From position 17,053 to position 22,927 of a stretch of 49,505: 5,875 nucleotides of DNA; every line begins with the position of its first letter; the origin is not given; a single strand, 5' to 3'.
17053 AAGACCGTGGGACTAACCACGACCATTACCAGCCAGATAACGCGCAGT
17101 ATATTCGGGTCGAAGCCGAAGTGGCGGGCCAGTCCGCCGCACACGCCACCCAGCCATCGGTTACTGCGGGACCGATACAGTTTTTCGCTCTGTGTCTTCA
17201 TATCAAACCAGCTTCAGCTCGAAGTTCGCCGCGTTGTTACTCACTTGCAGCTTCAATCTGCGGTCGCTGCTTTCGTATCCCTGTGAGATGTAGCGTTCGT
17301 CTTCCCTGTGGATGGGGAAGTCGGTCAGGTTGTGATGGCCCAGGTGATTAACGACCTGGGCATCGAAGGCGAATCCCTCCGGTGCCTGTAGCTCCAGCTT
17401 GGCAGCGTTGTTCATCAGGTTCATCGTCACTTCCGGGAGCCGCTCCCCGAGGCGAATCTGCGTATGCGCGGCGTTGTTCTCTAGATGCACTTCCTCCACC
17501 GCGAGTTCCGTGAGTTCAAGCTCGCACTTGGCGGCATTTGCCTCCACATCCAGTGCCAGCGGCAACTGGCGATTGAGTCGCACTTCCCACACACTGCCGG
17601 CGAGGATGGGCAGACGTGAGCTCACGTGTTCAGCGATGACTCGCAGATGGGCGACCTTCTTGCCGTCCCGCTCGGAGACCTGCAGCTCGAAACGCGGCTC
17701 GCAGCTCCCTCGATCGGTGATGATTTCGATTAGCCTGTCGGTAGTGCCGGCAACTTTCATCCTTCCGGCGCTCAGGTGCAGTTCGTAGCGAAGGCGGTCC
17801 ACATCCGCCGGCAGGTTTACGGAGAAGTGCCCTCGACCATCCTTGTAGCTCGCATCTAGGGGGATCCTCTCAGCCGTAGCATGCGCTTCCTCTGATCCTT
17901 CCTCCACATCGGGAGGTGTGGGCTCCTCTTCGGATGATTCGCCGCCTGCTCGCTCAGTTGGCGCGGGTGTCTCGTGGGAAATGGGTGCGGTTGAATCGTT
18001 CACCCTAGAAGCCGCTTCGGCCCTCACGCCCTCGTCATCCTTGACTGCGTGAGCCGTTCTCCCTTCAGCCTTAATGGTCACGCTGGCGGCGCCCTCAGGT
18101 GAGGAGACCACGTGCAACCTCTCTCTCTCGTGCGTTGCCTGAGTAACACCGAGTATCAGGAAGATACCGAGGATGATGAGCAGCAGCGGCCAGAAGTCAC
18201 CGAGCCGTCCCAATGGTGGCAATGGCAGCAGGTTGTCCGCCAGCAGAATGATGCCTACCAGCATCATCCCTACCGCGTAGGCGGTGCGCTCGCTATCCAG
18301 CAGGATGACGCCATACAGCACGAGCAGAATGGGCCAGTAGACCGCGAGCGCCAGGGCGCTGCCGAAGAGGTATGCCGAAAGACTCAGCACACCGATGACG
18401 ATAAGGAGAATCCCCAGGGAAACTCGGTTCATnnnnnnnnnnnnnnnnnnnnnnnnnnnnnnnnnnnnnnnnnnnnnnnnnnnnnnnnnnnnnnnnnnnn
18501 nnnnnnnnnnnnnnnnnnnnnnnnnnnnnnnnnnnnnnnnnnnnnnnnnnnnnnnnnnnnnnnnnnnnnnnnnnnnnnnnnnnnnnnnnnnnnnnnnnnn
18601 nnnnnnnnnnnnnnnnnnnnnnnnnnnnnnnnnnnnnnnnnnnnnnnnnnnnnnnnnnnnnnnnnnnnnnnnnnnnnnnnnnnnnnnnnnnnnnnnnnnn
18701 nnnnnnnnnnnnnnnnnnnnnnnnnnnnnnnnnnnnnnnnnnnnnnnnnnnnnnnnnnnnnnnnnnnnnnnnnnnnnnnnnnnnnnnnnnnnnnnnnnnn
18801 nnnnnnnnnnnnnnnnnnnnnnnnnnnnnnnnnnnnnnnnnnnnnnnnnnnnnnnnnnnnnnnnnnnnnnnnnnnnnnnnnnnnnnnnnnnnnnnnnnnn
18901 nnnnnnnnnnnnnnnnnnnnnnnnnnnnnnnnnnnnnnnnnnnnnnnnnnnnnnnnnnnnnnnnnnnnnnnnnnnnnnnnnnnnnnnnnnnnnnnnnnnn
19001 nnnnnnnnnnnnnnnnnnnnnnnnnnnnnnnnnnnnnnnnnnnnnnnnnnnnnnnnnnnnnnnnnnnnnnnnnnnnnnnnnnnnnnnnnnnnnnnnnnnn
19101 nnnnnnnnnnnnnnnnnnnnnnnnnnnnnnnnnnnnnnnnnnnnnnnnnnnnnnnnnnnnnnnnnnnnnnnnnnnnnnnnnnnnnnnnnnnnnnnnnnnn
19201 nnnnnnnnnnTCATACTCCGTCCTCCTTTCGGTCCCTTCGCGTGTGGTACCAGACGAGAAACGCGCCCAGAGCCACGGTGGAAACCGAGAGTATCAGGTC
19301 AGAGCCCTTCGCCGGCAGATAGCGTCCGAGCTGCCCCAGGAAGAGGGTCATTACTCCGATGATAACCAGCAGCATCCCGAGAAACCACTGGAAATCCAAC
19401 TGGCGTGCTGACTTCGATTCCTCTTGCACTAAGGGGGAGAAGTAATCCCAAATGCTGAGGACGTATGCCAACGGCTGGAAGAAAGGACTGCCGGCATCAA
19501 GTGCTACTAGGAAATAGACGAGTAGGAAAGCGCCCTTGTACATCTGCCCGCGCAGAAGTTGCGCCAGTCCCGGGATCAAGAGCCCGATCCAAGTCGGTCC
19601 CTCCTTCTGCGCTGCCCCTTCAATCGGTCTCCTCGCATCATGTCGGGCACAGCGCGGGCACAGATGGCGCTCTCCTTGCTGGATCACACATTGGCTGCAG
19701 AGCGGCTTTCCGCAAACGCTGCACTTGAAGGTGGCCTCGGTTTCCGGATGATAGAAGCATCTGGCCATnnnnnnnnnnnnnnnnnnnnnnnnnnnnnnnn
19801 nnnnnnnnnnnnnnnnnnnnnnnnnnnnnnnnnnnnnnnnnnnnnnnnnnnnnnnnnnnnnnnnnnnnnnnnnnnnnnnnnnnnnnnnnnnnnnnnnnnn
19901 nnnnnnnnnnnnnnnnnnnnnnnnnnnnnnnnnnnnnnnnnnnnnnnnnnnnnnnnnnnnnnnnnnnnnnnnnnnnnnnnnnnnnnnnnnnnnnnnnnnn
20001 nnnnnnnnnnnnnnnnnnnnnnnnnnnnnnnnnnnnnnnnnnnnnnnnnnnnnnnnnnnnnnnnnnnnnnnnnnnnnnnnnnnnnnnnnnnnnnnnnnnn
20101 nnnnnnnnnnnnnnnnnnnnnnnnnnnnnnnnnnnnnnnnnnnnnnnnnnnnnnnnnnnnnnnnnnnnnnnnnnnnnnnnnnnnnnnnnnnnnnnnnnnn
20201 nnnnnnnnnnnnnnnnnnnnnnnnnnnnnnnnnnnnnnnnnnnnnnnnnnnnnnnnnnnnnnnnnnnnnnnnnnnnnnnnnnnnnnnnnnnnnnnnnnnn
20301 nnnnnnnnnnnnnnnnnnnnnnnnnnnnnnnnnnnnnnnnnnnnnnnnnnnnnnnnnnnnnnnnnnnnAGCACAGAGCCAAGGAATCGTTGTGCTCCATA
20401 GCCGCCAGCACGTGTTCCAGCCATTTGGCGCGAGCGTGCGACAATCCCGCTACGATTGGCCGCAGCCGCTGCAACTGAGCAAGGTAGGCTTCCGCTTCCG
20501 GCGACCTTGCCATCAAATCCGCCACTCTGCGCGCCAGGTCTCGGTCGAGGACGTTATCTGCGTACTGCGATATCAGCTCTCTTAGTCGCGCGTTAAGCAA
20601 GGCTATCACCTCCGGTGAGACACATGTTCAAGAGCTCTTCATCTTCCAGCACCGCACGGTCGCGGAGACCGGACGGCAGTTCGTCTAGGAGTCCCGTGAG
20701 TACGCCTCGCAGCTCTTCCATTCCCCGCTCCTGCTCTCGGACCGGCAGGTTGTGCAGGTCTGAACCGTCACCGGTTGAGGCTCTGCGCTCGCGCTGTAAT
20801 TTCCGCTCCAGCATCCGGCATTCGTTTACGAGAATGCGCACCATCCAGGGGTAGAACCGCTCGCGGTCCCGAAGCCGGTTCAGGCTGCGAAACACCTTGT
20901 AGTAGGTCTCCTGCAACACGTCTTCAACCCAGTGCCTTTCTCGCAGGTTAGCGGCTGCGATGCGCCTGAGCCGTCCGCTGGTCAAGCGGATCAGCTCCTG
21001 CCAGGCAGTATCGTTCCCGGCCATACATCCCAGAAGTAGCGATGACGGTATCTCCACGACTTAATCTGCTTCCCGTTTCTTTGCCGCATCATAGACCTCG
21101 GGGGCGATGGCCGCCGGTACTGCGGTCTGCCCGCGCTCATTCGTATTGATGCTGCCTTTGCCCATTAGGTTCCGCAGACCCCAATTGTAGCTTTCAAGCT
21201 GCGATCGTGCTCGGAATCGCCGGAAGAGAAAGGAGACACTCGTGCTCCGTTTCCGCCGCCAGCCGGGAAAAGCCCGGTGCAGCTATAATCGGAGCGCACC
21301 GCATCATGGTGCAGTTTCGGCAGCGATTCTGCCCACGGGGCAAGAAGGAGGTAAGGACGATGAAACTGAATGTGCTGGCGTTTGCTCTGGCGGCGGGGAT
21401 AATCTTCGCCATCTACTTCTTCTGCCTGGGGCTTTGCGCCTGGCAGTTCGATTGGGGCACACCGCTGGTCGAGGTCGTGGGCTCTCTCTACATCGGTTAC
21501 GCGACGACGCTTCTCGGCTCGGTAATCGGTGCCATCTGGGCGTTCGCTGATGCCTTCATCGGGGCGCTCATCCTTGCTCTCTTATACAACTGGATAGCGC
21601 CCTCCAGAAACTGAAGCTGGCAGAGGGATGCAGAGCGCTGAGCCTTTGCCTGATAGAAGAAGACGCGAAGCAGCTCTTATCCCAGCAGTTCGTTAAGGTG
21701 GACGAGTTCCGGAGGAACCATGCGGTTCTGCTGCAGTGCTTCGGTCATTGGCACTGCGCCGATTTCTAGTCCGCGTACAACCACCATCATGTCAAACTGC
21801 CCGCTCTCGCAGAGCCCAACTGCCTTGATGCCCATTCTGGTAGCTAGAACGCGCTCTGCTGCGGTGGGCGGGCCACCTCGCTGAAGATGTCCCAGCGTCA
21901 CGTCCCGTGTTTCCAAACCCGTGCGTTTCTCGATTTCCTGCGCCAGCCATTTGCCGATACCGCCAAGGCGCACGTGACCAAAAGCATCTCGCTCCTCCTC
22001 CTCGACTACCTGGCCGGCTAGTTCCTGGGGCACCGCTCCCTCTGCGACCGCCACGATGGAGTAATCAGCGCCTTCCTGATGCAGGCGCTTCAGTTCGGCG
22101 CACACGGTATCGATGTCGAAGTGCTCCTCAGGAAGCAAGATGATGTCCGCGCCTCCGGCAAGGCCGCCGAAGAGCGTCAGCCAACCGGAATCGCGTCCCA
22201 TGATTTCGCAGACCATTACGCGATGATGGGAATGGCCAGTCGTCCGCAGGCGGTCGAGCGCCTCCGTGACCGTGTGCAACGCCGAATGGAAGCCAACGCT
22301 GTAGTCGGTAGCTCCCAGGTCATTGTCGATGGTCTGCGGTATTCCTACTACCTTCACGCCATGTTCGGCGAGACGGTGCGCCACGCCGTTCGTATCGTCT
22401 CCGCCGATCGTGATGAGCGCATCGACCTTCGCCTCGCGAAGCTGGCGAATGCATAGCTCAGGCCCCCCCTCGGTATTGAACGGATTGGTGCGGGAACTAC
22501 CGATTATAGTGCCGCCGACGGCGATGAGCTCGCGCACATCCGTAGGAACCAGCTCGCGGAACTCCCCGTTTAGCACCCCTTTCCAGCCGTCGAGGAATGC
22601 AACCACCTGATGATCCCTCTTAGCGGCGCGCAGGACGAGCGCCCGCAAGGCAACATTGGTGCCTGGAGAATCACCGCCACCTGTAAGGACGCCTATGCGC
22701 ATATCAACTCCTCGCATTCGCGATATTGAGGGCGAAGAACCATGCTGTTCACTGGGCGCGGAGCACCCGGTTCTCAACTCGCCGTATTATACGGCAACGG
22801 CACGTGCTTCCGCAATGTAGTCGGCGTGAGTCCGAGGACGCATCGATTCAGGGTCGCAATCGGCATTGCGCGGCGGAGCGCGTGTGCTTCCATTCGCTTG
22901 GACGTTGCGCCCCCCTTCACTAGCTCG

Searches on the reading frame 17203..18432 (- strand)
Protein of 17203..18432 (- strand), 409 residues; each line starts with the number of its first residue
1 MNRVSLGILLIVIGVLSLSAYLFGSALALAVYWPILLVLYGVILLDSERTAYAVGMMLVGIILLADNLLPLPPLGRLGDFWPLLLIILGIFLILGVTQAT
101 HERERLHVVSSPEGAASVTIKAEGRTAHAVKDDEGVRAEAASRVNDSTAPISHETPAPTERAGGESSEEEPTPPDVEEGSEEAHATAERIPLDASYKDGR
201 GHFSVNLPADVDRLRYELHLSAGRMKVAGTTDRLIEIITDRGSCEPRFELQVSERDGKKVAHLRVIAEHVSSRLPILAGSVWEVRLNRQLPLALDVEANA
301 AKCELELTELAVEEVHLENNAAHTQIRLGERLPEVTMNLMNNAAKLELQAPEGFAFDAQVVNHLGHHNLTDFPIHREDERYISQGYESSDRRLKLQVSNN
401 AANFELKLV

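Call 11: search_protein_families(library=pfam, proteins=[window:17203-18432:-], max_evalue=0.001)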
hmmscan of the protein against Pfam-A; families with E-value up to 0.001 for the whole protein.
window:17203-18432:- (409 aa): 2 families
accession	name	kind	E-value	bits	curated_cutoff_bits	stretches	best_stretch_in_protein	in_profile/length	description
PF22570.1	LiaF-TM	-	6.1e-08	33.8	27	1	6-95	2-93/98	LiaF transmembrane domain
PF18917.5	LiaI-LiaF-like_TM1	-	5.1e-05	23.7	27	1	54-93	5-42/42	LiaI-LiaF-like transmembrane region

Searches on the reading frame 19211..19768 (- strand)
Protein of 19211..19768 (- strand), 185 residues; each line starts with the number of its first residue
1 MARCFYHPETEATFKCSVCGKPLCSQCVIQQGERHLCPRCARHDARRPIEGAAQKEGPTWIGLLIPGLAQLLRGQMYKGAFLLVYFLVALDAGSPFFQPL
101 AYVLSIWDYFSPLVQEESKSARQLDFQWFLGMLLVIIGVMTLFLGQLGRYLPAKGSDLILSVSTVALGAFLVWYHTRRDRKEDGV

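Call 11: search_protein_families(library=pfam, proteins=[window:19211-19768:-], max_evalue=0.001)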
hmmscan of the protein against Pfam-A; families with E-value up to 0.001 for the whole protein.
window:19211-19768:- (185 aa): 1 family
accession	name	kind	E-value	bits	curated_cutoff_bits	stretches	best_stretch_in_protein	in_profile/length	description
PF00643.29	zf-B_box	-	0.0004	20.9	24.1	0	2-30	4-32/42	B-box zinc finger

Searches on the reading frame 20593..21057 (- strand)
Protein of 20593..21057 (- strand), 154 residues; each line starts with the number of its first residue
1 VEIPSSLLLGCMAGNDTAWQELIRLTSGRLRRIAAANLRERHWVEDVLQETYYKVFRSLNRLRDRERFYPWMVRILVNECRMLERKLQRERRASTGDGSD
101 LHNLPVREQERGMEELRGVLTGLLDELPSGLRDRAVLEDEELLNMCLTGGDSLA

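Call 11: search_protein_families(library=pfam, proteins=[window:20593-21057:-], max_evalue=0.001)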
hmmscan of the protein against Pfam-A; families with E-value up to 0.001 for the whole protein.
window:20593-21057:- (154 aa): 1 family
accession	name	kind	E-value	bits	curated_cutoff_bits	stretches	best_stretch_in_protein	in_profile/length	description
PF04542.20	Sigma70_r2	-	1.2e-09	38.2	24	1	23-89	2-70/71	Sigma-70 region 2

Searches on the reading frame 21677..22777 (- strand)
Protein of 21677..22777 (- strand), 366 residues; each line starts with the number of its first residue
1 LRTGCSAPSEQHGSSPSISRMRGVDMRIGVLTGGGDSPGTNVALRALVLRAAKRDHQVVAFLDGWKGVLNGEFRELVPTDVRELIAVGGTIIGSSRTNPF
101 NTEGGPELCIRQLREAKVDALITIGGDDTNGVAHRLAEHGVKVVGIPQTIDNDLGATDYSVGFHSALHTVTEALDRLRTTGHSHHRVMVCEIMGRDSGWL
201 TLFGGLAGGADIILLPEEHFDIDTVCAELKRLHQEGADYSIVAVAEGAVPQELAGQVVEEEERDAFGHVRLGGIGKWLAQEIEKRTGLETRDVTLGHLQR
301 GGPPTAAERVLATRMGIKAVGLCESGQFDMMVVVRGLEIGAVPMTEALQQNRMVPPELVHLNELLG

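Call 11: search_protein_families(library=pfam, proteins=[window:21677-22777:-], max_evalue=0.001)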
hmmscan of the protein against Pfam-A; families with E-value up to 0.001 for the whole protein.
window:21677-22777:- (366 aa): 1 family
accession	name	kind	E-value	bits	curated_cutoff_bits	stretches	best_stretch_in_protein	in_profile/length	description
PF00365.25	PFK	-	3.5e-99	332.1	30.9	1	27-322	1-276/277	Phosphofructokinase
